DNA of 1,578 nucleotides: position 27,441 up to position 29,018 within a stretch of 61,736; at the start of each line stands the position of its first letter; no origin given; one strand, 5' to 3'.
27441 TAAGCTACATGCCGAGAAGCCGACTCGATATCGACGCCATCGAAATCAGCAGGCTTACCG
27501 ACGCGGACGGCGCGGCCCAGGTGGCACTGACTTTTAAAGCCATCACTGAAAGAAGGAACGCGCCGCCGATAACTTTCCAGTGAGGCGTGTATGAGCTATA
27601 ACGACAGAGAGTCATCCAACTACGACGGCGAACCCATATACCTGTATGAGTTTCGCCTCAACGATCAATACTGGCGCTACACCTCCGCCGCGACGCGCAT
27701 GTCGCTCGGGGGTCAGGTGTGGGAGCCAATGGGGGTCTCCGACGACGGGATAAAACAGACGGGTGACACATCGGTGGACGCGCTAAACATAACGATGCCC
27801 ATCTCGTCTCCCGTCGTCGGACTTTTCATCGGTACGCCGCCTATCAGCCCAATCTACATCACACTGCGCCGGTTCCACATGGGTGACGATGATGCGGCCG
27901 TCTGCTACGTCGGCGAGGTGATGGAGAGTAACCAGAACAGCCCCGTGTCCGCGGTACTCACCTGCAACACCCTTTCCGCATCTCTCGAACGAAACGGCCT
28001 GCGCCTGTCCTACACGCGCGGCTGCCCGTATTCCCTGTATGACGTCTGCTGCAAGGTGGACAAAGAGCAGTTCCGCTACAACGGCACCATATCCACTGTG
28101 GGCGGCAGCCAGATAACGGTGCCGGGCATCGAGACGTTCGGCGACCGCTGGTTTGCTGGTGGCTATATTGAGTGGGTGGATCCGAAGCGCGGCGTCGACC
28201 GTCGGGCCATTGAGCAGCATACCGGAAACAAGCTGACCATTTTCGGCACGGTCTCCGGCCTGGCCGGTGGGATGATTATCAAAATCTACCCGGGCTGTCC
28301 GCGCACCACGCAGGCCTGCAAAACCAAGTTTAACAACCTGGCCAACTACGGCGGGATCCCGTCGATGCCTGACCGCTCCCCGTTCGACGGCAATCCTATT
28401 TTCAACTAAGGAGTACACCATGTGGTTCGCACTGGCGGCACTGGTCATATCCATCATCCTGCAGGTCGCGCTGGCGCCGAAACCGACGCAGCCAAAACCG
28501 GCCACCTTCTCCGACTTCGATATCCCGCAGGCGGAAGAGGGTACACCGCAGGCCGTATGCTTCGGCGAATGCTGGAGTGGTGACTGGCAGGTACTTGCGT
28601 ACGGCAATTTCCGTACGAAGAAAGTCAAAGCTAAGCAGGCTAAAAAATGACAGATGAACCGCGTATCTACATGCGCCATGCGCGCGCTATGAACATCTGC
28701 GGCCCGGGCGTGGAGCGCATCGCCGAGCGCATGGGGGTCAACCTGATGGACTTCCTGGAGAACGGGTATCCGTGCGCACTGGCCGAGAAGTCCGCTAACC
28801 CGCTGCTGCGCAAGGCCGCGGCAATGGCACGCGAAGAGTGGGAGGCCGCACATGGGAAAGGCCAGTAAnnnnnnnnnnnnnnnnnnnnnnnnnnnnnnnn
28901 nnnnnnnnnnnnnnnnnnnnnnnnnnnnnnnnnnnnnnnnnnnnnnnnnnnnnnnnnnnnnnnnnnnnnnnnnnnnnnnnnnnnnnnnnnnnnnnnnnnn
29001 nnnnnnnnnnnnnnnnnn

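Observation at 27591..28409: Tail-tip protein with a C-terminal cysteine cluster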

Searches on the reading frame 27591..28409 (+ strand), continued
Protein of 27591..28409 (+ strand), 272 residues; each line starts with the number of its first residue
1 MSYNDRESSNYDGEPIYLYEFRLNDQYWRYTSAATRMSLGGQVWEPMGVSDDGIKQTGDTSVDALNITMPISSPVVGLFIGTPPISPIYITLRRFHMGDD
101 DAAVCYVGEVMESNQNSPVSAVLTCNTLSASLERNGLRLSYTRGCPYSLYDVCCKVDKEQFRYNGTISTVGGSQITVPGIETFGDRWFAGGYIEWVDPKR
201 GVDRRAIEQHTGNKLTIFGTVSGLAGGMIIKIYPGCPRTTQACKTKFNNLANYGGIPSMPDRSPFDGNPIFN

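Call 31: predict_structure(alignment_id=A1)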
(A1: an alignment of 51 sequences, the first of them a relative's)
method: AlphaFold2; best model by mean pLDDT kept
length: 272 residues; sequences in the alignment: 51
mean_pLDDT: 77.3   pTM: 0.46
mean pLDDT of the five models: 77.3, 75.9, 75.2, 74.6, 74.3
residues with pLDDT >= 90: 88; 70-90: 110; 50-70: 34; < 50: 40
segments of 3 or more residues with pLDDT < 50: 1-9, 130-144, 254-263, 267-272
pLDDT, mean of each block of 10 residues (from residue 1): 45 78 92 88 91 73 82 89 84 84 85 88 79 31 48 72 94 93 90 87 88 91 90 81 75 49 48 37
secondary structure, 60 per line:
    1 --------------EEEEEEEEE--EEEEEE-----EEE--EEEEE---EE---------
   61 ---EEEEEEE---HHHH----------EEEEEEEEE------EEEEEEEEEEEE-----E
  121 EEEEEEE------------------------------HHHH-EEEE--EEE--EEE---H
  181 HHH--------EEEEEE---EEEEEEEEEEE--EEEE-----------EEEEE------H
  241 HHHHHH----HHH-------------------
elements in order: E15-23 E26-31 E37-39 E42-46 E64-70 H74-77 E88-96 E103-114 E120-127 H158-161 E163-166 E169-171 E174-176 H180-183 E192-197 E201-211 E214-217 E229-233 H240-246

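Call 35: fold_search(model_id=the predicted structure, library=pdb)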
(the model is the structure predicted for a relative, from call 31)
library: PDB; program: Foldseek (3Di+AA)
matches with E <= 10: 805; with E <= 0.001: 8
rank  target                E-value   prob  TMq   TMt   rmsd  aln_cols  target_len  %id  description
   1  8vjh_D                5.3e-32  1.00  0.76  0.76   5.8       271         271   64  Cryo-EM of tail-tip of bacteriophage Chi (released 2024-10-02)
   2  8rk3_O                5.7e-26  1.00  0.77  0.77   5.7       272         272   34  Bacteriophage JBD30 baseplate - composite structure (released 2024-08-14)
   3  6tba_7A               6.2e-11  1.00  0.67  0.63   6.2       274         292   19  Virion of native gene transfer agent (GTA) particle (released 2020-07-22)
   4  8gtc_P                9.7e-11  1.00  0.63  0.64   5.1       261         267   18  Cryo-EM model of the marine siphophage vB_DshS-R4C baseplate-tail complex (released 2023-07-12)
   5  9occ_F                1.2e-06  1.00  0.36  0.62   4.4       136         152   16  Sf11 bacteriophage tail (released 2025-11-12)
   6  9l9p_J                1.9e-05  1.00  0.38  0.41   7.2       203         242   14  Cryo-EM structure of bacteriophage T1 tail tip complex (released 2025-03-12)
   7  8iyk_L                2.4e-05  1.00  0.41  0.47   5.7       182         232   12  Tail tip conformation 1 of phage lambda tail (released 2023-10-18)
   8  8hqz_A                8.4e-05  1.00  0.36  0.12   5.5       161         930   12  Baseplate of DT57C bacteriophage in the full state (released 2023-12-13)
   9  9ioz_J                1.2e-03  1.00  0.30  0.12  17.8       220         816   13  Structure of the bacteriophage T5 tail tip complex (released 2024-09-04)
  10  9ioz_L                1.3e-03  1.00  0.30  0.12  17.0       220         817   13  Structure of the bacteriophage T5 tail tip complex (released 2024-09-04)
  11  9ndy_E                2.8e-03  0.95  0.28  0.25  20.1       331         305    8  Composite baseplate asymmetric unit of JohannRWettstein (Bas63) (released 2025-11-19)
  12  7tjs_D                3.3e-03  1.00  0.21  0.13   3.5        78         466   20  Yeast ATP synthase F1 region State 1-3catalytic beta_tight closed without exogenous ATP (released 2022-04-20)
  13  9b45_d                3.7e-03  1.00  0.28  0.26   6.3       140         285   10  Pseudomonas phage Pa193 baseplate complex and tail fiber (released 2024-10-16)
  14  7md2_D                6.3e-03  1.00  0.21  0.13   3.6        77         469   21  The F1 region of ammocidin-bound Saccharomyces cerevisiae ATP synthase (released 2021-08-11)
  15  2hld_D                9.3e-03  1.00  0.20  0.12   3.5        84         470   19  Crystal structure of yeast mitochondrial F1-ATPase (released 2006-11-28)
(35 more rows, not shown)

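Call 42: search_protein_families(library=ncbifam, proteins=[window:27591-28409:+], max_evalue=0.01)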
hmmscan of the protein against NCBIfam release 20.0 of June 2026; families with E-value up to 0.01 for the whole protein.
window:27591-28409:+ (272 aa): 1 family
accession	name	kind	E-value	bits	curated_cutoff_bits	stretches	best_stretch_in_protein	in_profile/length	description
TIGR02218.1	phg_TIGR02218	equivalog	2.4e-27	96.3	80.5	1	23-261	6-247/266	phage/gene transfer agent baseplate hub protein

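Call 57: search_dna_similar(query=window:27591-28406:+, collection=phages, mode=protein, max_rows=40, rows=spread)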
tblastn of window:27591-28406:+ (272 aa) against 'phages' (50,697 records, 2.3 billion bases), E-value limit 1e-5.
Records with a match: 790; places in all: 790; records where one place covers at least 80% of the query: 770.
Best place of each record, by identity: 60-80% 107; <60% 683.
By first word of the organism name: Pseudomonas 343; Salmonella 90; Vibrio 59; Xanthomonas 37; Rhodobacter 33; Stenotrophomonas 31; Klebsiella 26; Proteus 21; Aeromonas 15; Sphingomonas 11; and 35 more.
By host as written in the record: Pseudomonas aeruginosa 129; - 81; Pseudomonas aeruginosa PA14 44; Rhodobacter capsulatus YW1 32; Pseudomonas aeruginosa PAO1 28; Salmonella enterica subsp. enterica serovar Typhimurium 26; Vibrio parahaemolyticus 19; Pseudomonas sp. 16; and 202 more.
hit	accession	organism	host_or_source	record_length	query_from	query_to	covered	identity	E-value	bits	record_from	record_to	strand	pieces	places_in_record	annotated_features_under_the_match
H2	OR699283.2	Salmonella phage BAU.Micro_SLP-22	Salmonella sp.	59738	1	271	100%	78.2%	4e-148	463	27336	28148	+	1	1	tail assembly protein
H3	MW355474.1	Salmonella phage vB_SenS_BPS1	Salmonella enterica subsp. enterica ...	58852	1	271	100%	64.0%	4e-116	371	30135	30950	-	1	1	hypothetical protein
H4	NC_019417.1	Salmonella phage SPN19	Salmonella sp.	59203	1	271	100%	64.0%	4e-116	371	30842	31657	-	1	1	tail assembly protein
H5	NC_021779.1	Salmonella phage FSL SP-030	Salmonella enterica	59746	1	271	100%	64.0%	4e-116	371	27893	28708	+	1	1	tail assembly protein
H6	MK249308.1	Salmonella phage TS13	Salmonella enterica subsp. enterica ...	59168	1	271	100%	64.0%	4e-116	371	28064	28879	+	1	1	FAD/FMN-containing dehydrogenase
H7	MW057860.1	Providencia phage PSTCR9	Providencia stuartii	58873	1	271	100%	60.3%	3e-112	360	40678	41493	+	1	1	hypothetical protein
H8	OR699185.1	Salmonella phage SD-12_S18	Salmonella enterica subsp. enterica ...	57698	1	271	100%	56.5%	2e-104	338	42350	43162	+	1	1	gene transfer agent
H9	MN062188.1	Proteus phage Saba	Proteus mirabilis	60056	1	271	100%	55.7%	4e-94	308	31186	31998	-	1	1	hypothetical protein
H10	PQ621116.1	Pseudomonas phage PSASB_03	Pseudomonas aeruginosa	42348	1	270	99%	36.5%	8e-42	158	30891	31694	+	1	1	tail assembly protein (x2)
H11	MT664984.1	Xanthomonas phage Xp12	Xanthomonas oryzae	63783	1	270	99%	35.7%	6e-44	164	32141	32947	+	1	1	FAD/FMN-containing dehydrogenase | hypothetical protein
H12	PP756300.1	Xanthomonas phage vB_XeuM-YB23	Xanthomonas euvesicatoria KACC 18468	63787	1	270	99%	35.4%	9e-44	164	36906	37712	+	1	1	hypothetical protein (x2)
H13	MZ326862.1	Stenotrophomonas phage Summit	Stenotrophomonas maltophilia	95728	1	271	100%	34.8%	3e-48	176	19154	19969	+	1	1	baseplate protein | central tail fiber receptor binding protein | ribosome_binding_site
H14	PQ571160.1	Pseudomonas phage Cline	Pseudomonas aeruginosa PA14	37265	1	271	100%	34.4%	3e-45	168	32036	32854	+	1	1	tail assembly protein (x2)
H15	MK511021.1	Pseudomonas phage vB_Pae_CF65b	Pseudomonas aeruginosa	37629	1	271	100%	34.4%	5e-45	167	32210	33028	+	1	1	hypothetical protein (x2)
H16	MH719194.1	Pseudomonas phage Ps60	Pseudomonas aeruginosa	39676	1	271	100%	34.4%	5e-45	167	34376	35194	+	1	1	virion structural protein (x2)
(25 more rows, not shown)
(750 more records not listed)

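Call 58: search_protein_representatives(alignment_id=A1)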
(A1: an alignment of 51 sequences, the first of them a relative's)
Query: 51 sequences, 271 profile positions. Proteins with E-value up to 0.001 (for the whole library): 11287; up to 1e-10: 7060; up to 1e-30: 2637. The best 150 are listed.
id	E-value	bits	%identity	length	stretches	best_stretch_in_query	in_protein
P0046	2.5e-102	358.2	-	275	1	1-271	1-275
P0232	3.5e-101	354.4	-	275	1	1-271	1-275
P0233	4.0e-98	344.4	-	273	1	1-271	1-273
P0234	7.1e-97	340.3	-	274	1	1-271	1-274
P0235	1.8e-96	339.0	-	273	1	1-271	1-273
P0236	2.1e-95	335.5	-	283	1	3-271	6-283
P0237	2.2e-95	335.4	-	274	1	2-271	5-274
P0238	3.4e-95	334.7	-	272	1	2-271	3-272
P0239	1.4e-94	332.7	-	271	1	1-271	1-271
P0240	8.0e-94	330.2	-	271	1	1-271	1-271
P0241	1.7e-93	329.2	-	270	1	1-271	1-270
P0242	3.7e-93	328.1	-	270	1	1-271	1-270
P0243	7.1e-93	327.1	-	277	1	1-271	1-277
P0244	8.8e-93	326.8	-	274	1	1-271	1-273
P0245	9.7e-93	326.7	-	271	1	1-270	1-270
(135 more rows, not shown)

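Call 61: search_protein_families(library=pfam, proteins=[window:27591-28409:+], max_evalue=10)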
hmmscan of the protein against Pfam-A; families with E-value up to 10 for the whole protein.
window:27591-28409:+ (272 aa): 2 families
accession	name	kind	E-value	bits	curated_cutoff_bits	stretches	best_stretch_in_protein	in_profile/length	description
PF09356.15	Phage_BR0599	-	1.4e-17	64.2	22.9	1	186-261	1-78/80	Phage conserved hypothetical protein BR0599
PF09931.15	Phage_phiJL001_Gp84_N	-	3.4e-08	34.2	26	1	24-157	25-160/160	Baseplate hub protein, N-terminal attachment domain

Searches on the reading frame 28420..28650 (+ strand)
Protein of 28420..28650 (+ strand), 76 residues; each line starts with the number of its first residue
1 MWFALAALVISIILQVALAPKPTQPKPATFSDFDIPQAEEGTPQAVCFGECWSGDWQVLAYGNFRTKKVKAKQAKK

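Call 3: search_protein_families(library=pfam, proteins=[window:28420-28650:+], max_evalue=0.01)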
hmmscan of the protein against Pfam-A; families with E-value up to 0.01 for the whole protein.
window:28420-28650:+ (76 aa): 0 families

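Call 4: search_protein_families(library=phrogs, proteins=[window:28420-28650:+], max_evalue=0.001)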
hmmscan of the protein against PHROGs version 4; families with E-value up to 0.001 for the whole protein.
window:28420-28650:+ (76 aa): 3 families
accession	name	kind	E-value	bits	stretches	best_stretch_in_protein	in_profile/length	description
phrog_1180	-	tail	3.3e-33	114.5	1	1-76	3-78/78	tail assembly chaperone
phrog_1101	-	tail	4.8e-06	25.7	1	1-74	2-74/1405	tail protein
phrog_36584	-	unknown function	5.7e-05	24.2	1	3-76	72-142/142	-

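Call 36: search_solved_structures(query=window:28420-28647:+, max_evalue=1, show_alignments=1)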
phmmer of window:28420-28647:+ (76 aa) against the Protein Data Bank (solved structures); distinct sequences matched with E-value up to 1: 2.
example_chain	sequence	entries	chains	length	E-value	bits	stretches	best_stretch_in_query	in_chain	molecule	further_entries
8vjh_U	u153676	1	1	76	2.2e-33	116.6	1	1-76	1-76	Tail assembly protein 1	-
5swh_A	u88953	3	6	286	0.98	12.9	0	46-59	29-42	Proto-oncogene tyrosine-protein kinase Src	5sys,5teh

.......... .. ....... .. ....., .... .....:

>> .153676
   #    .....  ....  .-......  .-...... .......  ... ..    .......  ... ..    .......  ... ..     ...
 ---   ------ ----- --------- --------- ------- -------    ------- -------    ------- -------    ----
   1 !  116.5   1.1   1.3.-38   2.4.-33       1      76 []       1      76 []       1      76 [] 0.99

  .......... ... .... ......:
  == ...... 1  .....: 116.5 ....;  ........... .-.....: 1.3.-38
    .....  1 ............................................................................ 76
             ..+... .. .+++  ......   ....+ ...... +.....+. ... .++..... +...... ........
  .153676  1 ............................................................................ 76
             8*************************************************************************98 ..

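Call 42: search_protein_families(library=ncbifam, proteins=[window:28420-28650:+], max_evalue=0.01)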
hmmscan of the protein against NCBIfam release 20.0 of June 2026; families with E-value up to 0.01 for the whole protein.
window:28420-28650:+ (76 aa): 0 families

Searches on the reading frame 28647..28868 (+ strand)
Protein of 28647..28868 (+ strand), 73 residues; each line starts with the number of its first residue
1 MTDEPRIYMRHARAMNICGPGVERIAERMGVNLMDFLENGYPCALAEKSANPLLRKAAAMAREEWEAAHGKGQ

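Call 3: search_protein_families(library=pfam, proteins=[window:28647-28868:+], max_evalue=0.01)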
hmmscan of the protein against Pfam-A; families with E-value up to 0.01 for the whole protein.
window:28647-28868:+ (73 aa): 0 families

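Call 4: search_protein_families(library=phrogs, proteins=[window:28647-28868:+], max_evalue=0.001)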
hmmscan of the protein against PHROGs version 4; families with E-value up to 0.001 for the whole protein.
window:28647-28868:+ (73 aa): 1 family
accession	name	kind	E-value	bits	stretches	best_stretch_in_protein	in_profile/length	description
phrog_1196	-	tail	5.4e-20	72.9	1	1-73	55-127/128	tail assembly chaperone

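Call 42: search_protein_families(library=ncbifam, proteins=[window:28647-28868:+], max_evalue=0.01)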
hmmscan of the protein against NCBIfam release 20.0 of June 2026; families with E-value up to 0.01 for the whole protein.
window:28647-28868:+ (73 aa): 0 families

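Call 63: search_solved_structures(query=window:28647-28865:+, max_evalue=1)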
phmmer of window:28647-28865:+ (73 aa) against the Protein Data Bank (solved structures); distinct sequences matched with E-value up to 1: 0.
